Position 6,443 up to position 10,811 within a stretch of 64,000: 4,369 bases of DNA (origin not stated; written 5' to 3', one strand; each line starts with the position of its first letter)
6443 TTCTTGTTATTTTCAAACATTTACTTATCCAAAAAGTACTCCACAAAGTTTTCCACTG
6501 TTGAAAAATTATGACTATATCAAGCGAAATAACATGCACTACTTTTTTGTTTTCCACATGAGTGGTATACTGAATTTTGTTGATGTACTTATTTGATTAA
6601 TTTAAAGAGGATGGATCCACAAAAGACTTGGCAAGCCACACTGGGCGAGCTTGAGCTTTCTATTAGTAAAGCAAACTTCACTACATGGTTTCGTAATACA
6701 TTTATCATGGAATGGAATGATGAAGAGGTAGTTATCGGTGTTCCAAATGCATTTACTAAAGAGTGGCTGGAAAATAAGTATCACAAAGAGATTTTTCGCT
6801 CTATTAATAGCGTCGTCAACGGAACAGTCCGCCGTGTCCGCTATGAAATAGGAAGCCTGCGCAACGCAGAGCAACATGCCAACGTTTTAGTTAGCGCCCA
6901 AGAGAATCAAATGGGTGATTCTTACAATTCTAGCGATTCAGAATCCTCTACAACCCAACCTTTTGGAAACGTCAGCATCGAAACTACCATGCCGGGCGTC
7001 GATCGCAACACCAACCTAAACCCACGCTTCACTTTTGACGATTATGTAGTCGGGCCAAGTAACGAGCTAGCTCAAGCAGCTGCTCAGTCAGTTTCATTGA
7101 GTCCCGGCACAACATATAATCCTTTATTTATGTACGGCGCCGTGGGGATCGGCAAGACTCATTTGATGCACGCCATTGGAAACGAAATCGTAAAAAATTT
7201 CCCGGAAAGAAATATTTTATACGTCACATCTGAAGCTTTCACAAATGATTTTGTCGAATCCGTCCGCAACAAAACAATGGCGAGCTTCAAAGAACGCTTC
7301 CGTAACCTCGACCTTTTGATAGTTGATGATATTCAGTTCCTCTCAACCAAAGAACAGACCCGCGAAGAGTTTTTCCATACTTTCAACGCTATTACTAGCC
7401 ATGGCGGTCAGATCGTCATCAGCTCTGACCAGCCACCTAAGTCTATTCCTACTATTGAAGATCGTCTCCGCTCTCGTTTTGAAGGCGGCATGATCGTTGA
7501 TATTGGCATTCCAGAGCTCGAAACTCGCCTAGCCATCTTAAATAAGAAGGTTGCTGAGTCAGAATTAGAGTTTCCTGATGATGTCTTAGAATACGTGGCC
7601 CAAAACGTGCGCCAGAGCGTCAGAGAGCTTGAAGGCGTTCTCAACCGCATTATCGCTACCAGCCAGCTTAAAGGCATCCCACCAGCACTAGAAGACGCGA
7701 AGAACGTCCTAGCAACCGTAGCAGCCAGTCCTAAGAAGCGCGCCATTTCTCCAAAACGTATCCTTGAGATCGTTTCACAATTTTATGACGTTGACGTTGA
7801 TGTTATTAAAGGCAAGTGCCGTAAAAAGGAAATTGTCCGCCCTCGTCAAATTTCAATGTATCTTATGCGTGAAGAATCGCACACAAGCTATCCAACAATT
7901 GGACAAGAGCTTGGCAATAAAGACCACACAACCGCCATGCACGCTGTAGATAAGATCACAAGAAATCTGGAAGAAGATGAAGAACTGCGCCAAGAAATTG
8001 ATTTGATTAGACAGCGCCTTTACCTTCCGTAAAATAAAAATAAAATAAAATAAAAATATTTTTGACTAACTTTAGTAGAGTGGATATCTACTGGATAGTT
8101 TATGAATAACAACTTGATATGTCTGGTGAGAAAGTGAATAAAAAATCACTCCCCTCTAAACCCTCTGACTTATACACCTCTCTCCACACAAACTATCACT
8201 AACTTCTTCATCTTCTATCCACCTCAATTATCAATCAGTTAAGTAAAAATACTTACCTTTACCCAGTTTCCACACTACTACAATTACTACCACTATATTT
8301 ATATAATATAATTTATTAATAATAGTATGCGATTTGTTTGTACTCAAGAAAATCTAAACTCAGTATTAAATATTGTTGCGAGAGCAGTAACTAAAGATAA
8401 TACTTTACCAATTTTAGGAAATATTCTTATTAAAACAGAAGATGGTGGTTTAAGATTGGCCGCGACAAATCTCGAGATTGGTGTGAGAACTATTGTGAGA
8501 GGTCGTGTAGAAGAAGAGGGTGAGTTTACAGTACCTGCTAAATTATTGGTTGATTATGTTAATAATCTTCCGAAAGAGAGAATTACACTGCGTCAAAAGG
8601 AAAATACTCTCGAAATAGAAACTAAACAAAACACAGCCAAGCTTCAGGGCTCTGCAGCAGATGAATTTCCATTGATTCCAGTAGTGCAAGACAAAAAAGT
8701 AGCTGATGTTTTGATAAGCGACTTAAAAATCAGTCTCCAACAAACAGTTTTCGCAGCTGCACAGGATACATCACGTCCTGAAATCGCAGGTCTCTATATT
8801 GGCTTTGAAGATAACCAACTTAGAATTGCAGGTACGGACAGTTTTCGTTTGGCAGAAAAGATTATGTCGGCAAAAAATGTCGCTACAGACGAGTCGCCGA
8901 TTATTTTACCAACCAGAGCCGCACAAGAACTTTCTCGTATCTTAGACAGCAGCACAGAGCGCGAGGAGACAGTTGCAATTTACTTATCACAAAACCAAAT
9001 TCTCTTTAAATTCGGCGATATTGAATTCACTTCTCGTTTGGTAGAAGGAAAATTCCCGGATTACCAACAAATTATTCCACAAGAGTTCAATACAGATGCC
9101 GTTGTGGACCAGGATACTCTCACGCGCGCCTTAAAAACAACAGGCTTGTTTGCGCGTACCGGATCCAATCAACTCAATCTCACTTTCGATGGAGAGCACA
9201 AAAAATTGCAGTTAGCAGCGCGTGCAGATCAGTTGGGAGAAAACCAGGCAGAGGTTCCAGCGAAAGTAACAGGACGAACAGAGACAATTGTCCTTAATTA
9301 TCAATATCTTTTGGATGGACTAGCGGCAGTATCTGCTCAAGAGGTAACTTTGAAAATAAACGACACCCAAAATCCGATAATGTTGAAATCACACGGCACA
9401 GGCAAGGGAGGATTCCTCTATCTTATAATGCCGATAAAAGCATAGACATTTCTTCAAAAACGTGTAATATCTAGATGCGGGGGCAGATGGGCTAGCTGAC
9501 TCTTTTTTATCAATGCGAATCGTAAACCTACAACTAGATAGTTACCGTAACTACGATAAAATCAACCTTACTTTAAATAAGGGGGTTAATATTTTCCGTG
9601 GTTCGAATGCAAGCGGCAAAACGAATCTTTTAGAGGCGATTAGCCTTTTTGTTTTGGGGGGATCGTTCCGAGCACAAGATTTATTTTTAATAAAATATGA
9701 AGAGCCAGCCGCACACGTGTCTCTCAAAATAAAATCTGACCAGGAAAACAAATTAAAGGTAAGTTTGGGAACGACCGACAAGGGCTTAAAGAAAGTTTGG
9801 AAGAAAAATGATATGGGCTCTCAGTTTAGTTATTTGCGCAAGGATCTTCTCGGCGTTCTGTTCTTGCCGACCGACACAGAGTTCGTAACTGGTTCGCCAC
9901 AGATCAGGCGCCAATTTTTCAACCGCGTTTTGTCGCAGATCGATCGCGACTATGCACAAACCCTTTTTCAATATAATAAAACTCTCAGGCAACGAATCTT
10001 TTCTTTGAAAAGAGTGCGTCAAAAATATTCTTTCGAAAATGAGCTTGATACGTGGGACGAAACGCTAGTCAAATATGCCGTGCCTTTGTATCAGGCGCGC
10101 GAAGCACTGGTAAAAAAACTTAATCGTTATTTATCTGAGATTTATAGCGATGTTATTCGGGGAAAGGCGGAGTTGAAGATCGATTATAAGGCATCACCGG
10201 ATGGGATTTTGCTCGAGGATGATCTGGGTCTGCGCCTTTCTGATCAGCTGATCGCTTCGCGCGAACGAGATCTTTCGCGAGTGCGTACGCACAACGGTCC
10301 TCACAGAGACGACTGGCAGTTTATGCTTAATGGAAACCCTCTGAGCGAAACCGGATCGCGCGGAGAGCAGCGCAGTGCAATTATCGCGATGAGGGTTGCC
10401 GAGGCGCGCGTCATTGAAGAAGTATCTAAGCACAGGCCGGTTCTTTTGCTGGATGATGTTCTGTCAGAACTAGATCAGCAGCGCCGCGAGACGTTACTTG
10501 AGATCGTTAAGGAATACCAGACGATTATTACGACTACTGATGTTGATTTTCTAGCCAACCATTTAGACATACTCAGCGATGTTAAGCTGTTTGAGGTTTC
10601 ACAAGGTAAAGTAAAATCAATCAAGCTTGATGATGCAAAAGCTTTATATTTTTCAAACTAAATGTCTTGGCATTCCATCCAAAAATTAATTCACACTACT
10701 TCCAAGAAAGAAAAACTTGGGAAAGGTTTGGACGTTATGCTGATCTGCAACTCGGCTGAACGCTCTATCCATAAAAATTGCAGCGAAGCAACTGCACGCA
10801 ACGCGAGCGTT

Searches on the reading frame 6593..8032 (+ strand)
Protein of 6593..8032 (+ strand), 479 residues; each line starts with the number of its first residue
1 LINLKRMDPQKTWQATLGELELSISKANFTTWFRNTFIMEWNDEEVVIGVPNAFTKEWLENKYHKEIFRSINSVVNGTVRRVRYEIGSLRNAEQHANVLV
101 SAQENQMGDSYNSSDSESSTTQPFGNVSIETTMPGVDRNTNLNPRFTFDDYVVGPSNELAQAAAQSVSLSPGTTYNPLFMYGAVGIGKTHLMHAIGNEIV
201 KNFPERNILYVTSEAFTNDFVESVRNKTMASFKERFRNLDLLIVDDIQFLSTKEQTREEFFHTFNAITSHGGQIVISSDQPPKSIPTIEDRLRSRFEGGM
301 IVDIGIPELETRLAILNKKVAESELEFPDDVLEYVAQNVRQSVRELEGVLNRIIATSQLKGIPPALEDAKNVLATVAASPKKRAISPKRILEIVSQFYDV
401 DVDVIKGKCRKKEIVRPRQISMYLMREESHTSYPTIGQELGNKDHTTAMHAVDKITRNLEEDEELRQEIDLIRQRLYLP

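Call 65: search_protein_families(library=pfam, proteins=[window:6593-8032:+], max_evalue=0.00001)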
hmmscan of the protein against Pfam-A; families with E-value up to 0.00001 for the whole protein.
window:6593-8032:+ (479 aa): 5 families
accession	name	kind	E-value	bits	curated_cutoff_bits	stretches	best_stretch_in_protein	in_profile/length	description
PF00308.24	Bac_DnaA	-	1e-67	227.8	23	1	142-303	1-162/162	Bacterial DnaA ATPAse domain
PF08299.17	Bac_DnaA_C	-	1.3e-25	89.6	31.5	1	388-455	2-69/69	Bacterial dnaA protein helix-turn-helix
PF11638.13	DnaA_N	-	6.2e-13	48.7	24.6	1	10-67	1-59/65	DnaA N-terminal domain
PF01695.23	IstB_IS21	-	1.3e-07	31.8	24.1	1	173-280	90-194/238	IstB-like ATP binding protein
PF00004.35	AAA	-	2.4e-06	28.5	21.2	1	179-294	2-125/131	ATPase family associated with various cellular activities (AAA)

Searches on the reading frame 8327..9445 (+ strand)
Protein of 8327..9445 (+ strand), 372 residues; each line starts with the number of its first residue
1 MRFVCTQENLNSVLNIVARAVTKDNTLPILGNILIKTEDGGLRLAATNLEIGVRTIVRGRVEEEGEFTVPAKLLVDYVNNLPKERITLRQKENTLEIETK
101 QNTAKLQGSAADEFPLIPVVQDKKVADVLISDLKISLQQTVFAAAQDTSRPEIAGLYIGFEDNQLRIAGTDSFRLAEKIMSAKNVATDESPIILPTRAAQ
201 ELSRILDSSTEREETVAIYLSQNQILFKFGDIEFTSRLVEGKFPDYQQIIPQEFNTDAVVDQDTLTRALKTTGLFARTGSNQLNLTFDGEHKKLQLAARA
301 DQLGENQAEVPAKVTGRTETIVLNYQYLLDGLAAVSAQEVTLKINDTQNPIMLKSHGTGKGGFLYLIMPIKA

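Call 65: search_protein_families(library=pfam, proteins=[window:8327-9445:+], max_evalue=0.00001)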
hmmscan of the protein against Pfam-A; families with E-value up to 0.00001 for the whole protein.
window:8327-9445:+ (372 aa): 3 families
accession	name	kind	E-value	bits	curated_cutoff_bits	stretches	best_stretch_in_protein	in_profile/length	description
PF02767.21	DNA_pol3_beta_2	-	1.6e-34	119.1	27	1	133-245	7-116/116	DNA polymerase III beta subunit, central domain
PF00712.24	DNA_pol3_beta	-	3.7e-28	98.5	24.4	1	1-118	1-120/120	DNA polymerase III beta subunit, N-terminal domain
PF02768.20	DNA_pol3_beta_3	-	1.4e-21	77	27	1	248-370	2-120/121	DNA polymerase III beta subunit, C-terminal domain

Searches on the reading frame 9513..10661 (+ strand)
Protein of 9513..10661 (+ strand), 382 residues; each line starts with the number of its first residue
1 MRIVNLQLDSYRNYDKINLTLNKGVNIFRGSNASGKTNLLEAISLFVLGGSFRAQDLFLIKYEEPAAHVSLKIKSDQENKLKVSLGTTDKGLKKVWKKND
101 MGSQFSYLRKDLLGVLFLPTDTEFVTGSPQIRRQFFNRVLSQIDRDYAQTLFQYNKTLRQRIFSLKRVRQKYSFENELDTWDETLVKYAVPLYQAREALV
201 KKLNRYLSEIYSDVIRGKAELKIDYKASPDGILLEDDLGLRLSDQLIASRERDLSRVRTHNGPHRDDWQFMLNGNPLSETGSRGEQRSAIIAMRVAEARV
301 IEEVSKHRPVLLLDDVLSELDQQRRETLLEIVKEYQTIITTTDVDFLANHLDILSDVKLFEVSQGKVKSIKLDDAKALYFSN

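Call 65: search_protein_families(library=pfam, proteins=[window:9513-10661:+], max_evalue=0.00001)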
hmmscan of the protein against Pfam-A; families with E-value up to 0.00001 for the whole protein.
window:9513-10661:+ (382 aa): 3 families
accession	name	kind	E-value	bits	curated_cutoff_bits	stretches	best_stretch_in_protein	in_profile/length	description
PF02463.25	SMC_N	-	5.1e-17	62.5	40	1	3-350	2-205/220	RecF/RecN/SMC N terminal domain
PF13175.12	AAA_15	-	9.3e-09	35.8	32.1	1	1-47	1-47/374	AAA ATPase domain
PF13476.12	AAA_23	-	9.2e-08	33.4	27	1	6-165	2-149/201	AAA domain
